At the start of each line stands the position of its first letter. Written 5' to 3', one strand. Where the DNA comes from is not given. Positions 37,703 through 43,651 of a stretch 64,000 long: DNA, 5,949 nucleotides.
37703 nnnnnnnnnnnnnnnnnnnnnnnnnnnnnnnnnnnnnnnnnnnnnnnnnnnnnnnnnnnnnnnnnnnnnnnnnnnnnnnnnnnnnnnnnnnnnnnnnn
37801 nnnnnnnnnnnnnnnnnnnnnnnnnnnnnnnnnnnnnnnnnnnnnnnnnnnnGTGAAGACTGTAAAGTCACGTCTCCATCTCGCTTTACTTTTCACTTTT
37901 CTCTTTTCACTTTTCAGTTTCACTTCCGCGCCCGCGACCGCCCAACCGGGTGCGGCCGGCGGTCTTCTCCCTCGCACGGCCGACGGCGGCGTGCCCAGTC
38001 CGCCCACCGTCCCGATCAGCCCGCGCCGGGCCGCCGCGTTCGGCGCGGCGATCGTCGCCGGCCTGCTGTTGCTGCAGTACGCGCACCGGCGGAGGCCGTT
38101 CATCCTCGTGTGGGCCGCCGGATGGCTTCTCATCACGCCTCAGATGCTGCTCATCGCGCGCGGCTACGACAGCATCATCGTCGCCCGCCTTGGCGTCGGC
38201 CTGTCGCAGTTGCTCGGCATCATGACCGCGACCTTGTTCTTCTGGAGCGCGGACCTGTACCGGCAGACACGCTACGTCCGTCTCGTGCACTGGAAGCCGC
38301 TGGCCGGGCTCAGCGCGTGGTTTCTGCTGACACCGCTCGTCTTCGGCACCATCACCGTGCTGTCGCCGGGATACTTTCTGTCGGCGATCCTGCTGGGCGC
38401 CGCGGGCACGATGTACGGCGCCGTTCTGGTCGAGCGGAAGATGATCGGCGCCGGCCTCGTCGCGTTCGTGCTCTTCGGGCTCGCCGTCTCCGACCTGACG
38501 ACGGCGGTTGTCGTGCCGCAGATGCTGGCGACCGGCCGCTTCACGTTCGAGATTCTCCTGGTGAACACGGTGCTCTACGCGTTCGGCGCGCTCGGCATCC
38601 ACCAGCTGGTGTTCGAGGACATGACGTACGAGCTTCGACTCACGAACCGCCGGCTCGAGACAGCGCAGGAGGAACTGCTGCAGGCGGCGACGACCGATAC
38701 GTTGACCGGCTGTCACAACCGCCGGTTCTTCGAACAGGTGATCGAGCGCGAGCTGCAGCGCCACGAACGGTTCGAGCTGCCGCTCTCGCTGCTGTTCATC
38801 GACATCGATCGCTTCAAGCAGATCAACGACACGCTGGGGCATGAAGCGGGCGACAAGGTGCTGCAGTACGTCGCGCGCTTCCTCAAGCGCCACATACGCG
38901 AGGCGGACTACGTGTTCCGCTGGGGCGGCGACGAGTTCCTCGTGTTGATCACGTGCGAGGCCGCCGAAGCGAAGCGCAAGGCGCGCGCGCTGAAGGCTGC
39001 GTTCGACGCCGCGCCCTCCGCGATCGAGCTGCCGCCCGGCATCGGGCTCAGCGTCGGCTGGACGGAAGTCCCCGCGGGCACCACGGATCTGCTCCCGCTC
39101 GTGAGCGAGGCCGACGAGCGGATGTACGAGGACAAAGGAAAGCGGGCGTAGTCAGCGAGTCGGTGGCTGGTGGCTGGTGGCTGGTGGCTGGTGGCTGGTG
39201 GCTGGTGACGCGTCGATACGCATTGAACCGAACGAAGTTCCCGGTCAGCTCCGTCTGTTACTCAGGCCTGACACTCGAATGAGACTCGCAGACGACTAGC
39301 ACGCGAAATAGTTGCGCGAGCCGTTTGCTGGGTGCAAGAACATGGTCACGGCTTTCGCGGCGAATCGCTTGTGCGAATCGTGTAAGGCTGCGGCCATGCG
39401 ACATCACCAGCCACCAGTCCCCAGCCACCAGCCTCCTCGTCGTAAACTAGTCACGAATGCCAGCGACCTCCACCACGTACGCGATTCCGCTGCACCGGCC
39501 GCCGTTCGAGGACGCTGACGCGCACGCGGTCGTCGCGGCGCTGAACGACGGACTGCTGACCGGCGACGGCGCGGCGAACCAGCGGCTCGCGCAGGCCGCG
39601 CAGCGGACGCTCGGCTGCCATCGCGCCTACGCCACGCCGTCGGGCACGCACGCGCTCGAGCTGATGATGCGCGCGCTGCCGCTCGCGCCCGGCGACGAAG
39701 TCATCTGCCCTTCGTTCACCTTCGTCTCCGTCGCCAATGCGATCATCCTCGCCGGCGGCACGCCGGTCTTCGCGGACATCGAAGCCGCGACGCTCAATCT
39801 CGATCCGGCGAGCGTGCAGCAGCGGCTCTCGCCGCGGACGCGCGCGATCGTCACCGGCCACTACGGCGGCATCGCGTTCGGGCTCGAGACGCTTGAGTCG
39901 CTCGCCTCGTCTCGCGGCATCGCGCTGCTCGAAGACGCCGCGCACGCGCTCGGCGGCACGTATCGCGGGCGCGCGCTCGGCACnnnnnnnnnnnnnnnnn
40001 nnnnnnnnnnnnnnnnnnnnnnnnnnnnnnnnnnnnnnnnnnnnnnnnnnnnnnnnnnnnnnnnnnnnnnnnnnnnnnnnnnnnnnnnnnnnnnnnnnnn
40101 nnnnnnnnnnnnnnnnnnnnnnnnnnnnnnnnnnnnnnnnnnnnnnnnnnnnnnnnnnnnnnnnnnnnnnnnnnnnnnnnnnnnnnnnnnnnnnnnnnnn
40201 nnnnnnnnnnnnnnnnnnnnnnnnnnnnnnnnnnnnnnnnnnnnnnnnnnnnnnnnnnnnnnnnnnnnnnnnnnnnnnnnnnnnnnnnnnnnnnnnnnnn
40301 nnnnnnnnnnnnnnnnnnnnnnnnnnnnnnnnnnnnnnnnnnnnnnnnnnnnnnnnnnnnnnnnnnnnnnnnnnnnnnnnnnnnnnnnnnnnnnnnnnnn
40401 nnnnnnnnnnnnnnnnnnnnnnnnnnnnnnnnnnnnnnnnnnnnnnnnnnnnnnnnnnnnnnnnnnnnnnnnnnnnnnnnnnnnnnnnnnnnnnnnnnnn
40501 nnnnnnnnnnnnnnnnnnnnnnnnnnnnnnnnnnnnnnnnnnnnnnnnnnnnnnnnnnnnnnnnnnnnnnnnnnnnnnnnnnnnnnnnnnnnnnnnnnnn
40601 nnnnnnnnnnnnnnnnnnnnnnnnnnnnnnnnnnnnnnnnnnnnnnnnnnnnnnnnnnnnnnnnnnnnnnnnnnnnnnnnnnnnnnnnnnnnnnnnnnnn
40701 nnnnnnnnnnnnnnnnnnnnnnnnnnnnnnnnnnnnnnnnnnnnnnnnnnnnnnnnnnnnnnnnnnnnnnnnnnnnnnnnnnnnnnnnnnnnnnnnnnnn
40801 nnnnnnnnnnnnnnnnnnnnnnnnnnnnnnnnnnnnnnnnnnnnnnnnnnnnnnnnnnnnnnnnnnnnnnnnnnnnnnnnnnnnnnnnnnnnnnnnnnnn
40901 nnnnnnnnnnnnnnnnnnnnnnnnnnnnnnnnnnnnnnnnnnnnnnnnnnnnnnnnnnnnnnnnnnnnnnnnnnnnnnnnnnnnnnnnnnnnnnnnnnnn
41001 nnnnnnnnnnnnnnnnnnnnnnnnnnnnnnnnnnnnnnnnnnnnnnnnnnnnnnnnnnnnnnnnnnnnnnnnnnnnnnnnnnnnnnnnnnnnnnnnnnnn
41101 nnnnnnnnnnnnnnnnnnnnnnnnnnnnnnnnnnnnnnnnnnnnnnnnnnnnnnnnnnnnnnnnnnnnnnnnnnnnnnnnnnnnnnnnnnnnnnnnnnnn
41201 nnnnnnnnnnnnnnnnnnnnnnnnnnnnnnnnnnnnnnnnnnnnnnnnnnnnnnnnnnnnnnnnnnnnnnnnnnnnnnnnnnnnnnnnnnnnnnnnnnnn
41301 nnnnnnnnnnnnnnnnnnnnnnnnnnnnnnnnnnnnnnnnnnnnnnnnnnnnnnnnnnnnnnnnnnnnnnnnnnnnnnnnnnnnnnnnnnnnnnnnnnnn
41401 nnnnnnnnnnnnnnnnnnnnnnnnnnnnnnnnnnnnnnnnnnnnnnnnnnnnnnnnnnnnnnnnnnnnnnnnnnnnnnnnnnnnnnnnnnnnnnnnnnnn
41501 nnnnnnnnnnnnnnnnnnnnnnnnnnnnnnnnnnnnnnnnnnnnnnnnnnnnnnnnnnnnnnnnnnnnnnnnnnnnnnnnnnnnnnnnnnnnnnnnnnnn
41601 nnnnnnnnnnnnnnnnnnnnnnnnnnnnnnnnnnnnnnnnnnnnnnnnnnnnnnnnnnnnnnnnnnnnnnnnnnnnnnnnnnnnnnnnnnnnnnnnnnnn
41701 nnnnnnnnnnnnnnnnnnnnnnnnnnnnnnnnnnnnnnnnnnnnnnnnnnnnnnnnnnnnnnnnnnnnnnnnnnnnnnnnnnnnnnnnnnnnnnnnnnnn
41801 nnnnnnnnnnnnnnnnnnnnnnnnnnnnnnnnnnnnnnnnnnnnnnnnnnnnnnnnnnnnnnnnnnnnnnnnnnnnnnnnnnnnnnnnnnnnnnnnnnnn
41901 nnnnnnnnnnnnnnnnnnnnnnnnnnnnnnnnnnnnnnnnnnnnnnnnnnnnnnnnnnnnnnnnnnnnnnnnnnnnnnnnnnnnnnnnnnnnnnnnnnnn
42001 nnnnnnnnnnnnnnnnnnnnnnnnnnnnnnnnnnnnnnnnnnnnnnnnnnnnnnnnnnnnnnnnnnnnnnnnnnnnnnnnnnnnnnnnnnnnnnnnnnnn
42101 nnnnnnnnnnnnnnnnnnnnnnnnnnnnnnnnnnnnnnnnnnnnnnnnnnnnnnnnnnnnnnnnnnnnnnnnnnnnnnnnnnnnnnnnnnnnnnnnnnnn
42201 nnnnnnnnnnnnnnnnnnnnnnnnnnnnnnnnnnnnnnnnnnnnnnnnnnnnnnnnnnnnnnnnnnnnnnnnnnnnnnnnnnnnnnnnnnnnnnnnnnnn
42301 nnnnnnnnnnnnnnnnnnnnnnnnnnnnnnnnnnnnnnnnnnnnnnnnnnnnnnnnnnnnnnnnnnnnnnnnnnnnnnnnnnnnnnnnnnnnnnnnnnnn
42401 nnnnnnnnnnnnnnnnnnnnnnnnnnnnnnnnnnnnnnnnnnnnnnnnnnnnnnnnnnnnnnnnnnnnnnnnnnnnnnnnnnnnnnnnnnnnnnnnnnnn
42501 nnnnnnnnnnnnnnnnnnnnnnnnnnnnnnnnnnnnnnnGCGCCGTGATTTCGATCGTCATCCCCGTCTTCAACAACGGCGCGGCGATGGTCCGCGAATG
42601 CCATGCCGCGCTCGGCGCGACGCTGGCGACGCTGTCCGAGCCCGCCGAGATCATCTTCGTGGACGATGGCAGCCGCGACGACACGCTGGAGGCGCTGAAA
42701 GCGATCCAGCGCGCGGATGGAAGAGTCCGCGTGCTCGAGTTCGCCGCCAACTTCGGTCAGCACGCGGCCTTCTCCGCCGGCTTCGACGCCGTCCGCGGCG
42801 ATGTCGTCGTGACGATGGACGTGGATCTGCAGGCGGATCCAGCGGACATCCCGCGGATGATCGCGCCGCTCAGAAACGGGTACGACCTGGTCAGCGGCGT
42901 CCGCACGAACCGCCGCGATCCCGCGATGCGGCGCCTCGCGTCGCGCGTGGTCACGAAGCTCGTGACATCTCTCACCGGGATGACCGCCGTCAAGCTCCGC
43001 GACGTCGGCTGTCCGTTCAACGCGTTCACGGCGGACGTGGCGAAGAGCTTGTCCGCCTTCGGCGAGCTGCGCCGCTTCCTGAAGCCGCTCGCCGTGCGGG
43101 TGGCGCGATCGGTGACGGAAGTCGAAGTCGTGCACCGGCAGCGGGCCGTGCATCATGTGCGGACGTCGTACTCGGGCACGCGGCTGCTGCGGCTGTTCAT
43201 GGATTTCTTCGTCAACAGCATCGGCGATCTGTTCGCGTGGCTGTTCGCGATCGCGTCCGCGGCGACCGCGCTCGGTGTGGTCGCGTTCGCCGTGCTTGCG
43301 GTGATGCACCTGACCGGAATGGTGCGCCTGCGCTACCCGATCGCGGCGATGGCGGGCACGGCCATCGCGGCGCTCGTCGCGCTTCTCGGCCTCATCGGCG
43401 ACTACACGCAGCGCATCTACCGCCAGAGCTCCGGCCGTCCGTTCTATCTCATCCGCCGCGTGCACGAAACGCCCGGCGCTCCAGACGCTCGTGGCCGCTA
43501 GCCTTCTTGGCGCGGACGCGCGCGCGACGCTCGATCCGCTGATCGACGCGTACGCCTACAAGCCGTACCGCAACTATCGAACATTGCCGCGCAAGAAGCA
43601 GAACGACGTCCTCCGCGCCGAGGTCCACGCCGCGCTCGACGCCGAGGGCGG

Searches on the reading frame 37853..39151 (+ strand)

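Call 39: search_protein_families(library=pfam, proteins=[window:37853-39151:+], max_evalue=0.00001)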
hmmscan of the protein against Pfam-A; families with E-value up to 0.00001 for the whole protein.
window:37853-39151:+ (432 aa): 1 family
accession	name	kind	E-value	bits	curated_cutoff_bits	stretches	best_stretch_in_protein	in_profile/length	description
PF00990.26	GGDEF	-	1.8e-39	135.5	23.8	1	279-429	1-156/161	Diguanylate cyclase, GGDEF domain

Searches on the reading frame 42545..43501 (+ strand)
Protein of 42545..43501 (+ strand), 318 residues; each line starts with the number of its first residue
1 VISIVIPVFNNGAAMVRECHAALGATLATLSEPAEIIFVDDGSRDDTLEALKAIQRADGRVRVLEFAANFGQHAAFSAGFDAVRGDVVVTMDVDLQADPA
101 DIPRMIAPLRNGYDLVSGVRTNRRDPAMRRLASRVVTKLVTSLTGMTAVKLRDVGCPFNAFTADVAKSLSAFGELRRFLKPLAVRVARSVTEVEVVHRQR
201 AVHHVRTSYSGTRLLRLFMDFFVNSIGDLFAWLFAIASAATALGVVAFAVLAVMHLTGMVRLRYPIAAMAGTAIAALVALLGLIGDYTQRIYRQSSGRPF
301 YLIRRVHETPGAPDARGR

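Call 39: search_protein_families(library=pfam, proteins=[window:42545-43501:+], max_evalue=0.00001)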
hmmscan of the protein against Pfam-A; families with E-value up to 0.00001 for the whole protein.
window:42545-43501:+ (318 aa): 3 families
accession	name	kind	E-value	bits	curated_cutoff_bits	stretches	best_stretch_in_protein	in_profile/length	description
PF00535.33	Glycos_transf_2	-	2.1e-29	103.1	23.3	1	3-125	1-120/168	Glycosyl transferase family 2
PF10111.15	Glyco_tranf_2_2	-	2.9e-07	30.7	27.3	1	4-95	2-92/276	Glycosyltransferase like family 2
PF13641.12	Glyco_tranf_2_3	-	8.9e-06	26.3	27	0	2-135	3-132/230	Glycosyltransferase like family 2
